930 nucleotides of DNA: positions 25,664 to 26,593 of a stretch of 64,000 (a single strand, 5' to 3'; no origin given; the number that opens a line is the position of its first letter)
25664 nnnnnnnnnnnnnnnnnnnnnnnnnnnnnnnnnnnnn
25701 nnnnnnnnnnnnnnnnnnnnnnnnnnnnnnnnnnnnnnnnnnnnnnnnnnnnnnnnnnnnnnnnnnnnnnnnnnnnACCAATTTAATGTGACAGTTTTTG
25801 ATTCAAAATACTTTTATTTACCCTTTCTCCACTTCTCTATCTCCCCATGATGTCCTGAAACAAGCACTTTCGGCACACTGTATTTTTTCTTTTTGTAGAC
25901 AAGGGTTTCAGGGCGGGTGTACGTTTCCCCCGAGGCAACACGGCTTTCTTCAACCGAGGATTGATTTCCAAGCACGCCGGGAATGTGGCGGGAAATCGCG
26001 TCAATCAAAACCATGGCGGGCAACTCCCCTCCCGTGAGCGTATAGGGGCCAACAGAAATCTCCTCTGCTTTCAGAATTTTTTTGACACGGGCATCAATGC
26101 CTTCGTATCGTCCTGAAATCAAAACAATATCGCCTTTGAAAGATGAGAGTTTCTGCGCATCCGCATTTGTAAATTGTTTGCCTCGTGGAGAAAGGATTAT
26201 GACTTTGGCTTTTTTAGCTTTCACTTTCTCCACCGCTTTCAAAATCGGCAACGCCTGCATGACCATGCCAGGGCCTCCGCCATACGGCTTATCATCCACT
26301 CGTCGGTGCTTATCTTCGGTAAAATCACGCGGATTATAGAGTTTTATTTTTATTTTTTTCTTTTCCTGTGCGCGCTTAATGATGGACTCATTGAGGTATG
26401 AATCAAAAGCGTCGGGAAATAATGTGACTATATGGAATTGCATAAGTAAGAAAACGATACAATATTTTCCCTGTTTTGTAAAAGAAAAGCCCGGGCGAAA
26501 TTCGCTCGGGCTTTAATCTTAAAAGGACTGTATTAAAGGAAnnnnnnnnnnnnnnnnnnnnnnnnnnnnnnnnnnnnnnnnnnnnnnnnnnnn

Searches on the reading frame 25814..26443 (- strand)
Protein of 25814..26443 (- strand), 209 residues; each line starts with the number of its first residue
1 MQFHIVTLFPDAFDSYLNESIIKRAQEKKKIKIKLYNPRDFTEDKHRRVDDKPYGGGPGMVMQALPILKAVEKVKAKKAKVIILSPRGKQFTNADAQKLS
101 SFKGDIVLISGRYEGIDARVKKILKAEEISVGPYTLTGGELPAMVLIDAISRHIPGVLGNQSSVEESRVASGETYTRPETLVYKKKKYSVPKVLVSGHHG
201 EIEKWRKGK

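Call 3: search_protein_families(library=pfam, proteins=[window:25814-26443:-], max_evalue=1)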
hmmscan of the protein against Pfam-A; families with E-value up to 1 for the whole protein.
window:25814-26443:- (209 aa): 1 family
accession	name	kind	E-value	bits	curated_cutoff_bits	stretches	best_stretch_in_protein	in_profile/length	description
PF01746.26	tRNA_m1G_MT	-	2.6e-48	164.8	27.3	1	23-207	2-183/195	tRNA (Guanine-1)-methyltransferase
